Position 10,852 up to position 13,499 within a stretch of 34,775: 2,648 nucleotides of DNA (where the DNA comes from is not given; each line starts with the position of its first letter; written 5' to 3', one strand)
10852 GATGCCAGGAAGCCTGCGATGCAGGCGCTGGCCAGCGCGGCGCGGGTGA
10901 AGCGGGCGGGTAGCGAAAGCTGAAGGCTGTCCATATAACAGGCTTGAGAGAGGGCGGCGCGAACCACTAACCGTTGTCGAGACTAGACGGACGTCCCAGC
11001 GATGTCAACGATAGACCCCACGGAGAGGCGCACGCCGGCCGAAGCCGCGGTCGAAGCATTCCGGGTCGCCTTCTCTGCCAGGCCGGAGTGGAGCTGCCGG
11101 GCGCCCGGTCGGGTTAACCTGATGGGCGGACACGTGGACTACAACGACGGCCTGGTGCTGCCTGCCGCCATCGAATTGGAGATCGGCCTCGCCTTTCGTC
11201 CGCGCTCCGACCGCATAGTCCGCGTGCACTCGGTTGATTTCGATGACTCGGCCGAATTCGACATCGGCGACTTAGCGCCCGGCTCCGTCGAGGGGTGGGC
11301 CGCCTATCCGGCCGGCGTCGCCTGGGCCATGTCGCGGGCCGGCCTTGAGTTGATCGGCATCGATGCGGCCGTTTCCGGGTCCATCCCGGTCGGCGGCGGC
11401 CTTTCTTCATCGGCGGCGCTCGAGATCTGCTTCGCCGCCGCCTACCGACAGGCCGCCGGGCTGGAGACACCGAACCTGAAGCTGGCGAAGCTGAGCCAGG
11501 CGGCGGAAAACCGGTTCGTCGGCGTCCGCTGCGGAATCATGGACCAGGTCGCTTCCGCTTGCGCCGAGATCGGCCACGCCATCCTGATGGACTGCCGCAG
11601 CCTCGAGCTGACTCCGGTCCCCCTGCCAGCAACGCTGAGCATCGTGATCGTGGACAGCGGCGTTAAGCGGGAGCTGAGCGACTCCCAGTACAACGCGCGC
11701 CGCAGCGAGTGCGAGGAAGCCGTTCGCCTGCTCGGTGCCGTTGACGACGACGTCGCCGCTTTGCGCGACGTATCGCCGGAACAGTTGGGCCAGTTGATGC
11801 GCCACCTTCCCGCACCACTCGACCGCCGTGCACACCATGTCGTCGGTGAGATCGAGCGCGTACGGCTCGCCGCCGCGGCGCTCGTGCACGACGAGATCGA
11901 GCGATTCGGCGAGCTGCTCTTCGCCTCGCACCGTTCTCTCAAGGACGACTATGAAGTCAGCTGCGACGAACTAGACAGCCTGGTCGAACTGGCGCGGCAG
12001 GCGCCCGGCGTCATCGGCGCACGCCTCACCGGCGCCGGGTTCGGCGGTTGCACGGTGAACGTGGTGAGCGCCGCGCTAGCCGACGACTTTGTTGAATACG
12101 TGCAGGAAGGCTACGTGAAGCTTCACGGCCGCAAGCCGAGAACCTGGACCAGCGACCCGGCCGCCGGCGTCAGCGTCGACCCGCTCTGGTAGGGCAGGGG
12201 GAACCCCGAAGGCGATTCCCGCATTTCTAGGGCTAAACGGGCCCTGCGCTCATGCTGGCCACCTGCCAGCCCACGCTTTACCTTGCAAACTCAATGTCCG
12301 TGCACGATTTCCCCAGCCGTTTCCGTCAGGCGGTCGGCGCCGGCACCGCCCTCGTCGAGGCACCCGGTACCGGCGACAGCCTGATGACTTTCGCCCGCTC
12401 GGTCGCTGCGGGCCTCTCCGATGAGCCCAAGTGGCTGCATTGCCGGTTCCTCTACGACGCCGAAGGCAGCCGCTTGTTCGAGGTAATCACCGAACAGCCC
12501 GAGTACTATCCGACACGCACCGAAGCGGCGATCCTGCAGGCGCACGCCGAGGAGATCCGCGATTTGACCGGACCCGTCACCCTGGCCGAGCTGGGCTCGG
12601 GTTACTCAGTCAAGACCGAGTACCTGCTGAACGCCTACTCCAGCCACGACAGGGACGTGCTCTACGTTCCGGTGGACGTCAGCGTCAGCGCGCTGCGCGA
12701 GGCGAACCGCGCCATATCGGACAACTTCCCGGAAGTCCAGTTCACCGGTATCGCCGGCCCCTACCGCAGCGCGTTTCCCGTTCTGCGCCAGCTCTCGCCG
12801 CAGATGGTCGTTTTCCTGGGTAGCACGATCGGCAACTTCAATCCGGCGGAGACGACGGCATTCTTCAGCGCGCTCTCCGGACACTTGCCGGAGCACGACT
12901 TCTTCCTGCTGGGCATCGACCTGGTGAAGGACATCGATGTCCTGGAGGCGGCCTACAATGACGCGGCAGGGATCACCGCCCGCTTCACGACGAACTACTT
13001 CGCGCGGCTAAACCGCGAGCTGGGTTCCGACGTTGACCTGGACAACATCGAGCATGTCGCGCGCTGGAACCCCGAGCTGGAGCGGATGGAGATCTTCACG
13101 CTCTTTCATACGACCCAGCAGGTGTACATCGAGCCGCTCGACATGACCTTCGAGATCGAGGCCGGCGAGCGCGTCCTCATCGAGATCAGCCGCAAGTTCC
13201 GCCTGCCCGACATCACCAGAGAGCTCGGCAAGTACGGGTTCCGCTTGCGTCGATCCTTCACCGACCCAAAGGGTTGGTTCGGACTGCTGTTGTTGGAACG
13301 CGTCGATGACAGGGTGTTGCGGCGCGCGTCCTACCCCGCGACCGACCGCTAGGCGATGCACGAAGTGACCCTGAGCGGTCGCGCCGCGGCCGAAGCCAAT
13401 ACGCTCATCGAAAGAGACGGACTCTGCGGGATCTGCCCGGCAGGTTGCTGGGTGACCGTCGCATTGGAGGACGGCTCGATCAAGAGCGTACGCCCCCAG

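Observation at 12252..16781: egtD followed by a MopB::cysteine-desulfurase fusion: the O2-independent, metallopterin-dependent ergothioneine route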

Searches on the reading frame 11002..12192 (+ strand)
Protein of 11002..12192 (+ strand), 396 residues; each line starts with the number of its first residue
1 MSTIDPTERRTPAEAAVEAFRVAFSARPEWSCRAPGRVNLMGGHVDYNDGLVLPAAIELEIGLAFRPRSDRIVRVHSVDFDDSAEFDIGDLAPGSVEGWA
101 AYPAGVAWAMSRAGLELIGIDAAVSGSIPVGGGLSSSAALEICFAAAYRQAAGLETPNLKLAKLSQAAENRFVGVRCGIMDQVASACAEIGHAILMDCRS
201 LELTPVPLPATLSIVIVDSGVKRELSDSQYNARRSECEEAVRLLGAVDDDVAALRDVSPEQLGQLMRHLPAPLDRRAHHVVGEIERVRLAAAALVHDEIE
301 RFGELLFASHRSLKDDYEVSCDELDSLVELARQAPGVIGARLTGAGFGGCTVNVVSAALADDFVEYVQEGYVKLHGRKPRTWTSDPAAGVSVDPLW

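Call 19: search_protein_families(library=pfam, proteins=[window:11002-12192:+], max_evalue=0.001)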
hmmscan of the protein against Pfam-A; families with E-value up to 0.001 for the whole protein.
window:11002-12192:+ (396 aa): 3 families
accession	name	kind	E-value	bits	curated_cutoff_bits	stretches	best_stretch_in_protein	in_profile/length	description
PF10509.15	GalKase_gal_bdg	-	8.1e-17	61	23.1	1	18-67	1-49/49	Galactokinase galactose-binding signature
PF00288.32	GHMP_kinases_N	-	7.7e-16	58.5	22.3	1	103-187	3-85/87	GHMP kinases N terminal domain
PF08544.19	GHMP_kinases_C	-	9.6e-12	45.6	21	1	291-372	2-84/85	GHMP kinases C terminal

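Call 53: search_protein_families(library=ncbifam, proteins=[window:11002-12192:+], max_evalue=0.00001)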
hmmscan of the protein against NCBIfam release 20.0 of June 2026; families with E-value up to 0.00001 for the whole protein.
window:11002-12192:+ (396 aa): 9 families
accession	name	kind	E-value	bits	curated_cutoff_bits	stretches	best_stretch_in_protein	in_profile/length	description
NF003472.0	PRK05101.1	equivalog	2.7e-107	359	499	1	14-391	5-380/382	galactokinase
NF003705.0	PRK05322.1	equivalog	2.8e-105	352.2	385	1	17-390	7-384/388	galactokinase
TIGR00131.1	gal_kin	equivalog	4.6e-100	335.2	226.65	1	14-381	2-376/388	galactokinase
NF003006.0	PRK03817.1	equivalog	4.4e-98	328.5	443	1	32-392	4-350/352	galactokinase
NF001816.0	PRK00555.1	equivalog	7.3e-75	252.2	509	1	33-389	6-358/363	galactokinase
TIGR00549.1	mevalon_kin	equivalog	8.7e-24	84.5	163.05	2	34-267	1-231/276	mevalonate kinase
NF003036.0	PRK03926.1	equivalog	5.9e-19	68.3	403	2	31-220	3-167/302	mevalonate kinase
NF049969.1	GlMnHpPKinHddA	equivalog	1e-07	31.7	600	0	33-186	6-164/338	D-glycero-D-manno-heptose 7-phosphate kinase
TIGR01920.1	Shik_kin_archae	equivalog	5.3e-06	26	126.85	1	119-242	69-193/266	shikimate kinase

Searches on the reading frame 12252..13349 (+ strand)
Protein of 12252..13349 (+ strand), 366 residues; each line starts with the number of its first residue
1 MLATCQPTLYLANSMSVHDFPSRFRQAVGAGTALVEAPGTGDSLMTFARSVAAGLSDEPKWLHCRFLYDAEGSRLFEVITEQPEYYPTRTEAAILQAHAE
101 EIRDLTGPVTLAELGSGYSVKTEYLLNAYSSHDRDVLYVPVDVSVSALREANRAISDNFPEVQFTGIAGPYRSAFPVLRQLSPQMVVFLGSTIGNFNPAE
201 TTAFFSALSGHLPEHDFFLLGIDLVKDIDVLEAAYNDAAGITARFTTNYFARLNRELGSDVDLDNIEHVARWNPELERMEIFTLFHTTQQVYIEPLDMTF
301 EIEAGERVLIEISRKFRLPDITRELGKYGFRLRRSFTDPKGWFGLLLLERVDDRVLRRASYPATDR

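Call 3: search_protein_families(library=pfam, proteins=[window:12252-13349:+], max_evalue=0.01)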
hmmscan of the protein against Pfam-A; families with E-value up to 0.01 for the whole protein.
window:12252-13349:+ (366 aa): 1 family
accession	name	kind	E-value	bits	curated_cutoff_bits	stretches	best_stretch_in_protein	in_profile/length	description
PF10017.15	Methyltransf_33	-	1.1e-99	333.7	23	1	48-349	2-303/304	Histidine-specific methyltransferase, SAM-dependent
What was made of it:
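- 12252..13352 (+): egtD: SAM-dependent L-histidine N-alpha-trimethyltransferase (366 aa). It makes hercynine (trimethylhistidine, TMH). PF10017 scores E 1e-99 (call 3).
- Checked: Protein 1: Pfam PF10017 histidine-specific methyltransferase, E 1e-99 (call 3).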

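Call 4: search_protein_families(library=ncbifam, proteins=[window:12252-13349:+], max_evalue=0.01)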
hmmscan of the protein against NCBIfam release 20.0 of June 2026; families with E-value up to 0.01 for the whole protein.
window:12252-13349:+ (366 aa): 2 families
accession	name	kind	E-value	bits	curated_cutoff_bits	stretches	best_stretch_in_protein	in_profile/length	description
TIGR03438.1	egtD_ergothio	equivalog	4.3e-94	315.1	290.9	1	47-347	2-300/301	L-histidine N(alpha)-methyltransferase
TIGR03439.1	methyl_EasF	subfamily_domain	9.7e-49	166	205.55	1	47-341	13-315/321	EasF family methyltransferase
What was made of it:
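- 12252..13352 (+): TIGR03438 equivalog scores 315.1 bits against a cut-off of 290.9 (call 4).
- On EgtD (L-histidine N-alpha-methyltransferase, TIGR03438): 315.1 bits against 290.9 (call 4).
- Closest known: EgtD of Mycolicibacterium smegmatis. Same: It passes the equivalog model (call 4).
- Checked: It also hits NCBIfam TIGR03438 egtD equivalog at 315.1 bits, above the curated cut-off of 290.9 (call 4).
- The EgtD family includes EasF-like enzymes with other substrates: TIGR03439 scores 166 bits, below its cut-off (call 4).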

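Call 34: search_solved_structures(query=window:12252-13349:+, max_evalue=0.00001, show_alignments=1)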
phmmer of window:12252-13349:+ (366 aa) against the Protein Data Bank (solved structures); distinct sequences matched with E-value up to 0.00001: 6.
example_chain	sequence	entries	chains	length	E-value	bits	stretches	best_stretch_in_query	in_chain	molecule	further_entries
4uy7_A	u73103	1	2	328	6e-74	252.7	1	46-352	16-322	HISTIDINE-SPECIFIC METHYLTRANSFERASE EGTD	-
4uy5_A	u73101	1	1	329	6e-74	252.7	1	46-352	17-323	HISTIDINE-SPECIFIC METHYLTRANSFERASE EGTD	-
4uy6_A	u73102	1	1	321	1.5e-73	251.3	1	46-350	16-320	HISTIDINE-SPECIFIC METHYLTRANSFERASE EGTD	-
4pim_A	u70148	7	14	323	1.4e-72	248.1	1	46-348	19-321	Histidine-specific methyltransferase EgtD | Histidine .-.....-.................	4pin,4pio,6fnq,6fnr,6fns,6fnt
4pip_A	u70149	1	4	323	5.2e-72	246.3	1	46-348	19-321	Histidine-specific methyltransferase EgtD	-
7scf_A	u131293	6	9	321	5.1e-64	220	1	45-347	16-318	Histidine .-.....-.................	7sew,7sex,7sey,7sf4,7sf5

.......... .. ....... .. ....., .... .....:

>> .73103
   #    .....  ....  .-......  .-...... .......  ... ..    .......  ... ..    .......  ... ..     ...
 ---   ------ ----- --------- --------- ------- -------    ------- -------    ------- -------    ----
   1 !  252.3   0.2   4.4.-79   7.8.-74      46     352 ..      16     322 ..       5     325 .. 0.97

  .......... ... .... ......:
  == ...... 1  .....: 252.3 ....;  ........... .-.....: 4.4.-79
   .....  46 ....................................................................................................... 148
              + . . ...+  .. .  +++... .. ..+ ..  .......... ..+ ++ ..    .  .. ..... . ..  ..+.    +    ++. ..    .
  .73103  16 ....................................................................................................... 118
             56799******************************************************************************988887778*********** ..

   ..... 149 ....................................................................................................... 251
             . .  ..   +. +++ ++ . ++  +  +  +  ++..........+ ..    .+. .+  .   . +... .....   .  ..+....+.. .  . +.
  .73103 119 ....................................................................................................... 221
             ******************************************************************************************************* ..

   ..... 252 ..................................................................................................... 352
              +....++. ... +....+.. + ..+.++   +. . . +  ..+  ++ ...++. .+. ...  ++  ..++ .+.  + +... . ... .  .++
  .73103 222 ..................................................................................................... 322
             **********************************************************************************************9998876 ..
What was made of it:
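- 12252..13352 (+): M. smegmatis EgtD structures (4uy7, 4pim) score 248-253 bits (call 34).
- On EgtD (L-histidine N-alpha-methyltransferase, TIGR03438): All are visible in the HMMER alignment to 4uy7 (call 34).
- Closest known: EgtD of Mycolicibacterium smegmatis. Same: About 250 bits over the whole domain, with the substrate-binding motifs conserved (call 34).
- EgtD passes the NCBIfam equivalog cut-off (call 4) and matches EgtD crystal structures at about 250 bits (call 34). EgtD passes the histidine-specific equivalog cut-off and keeps the substrate-binding motifs of M. smegmatis EgtD (calls 4, 34).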
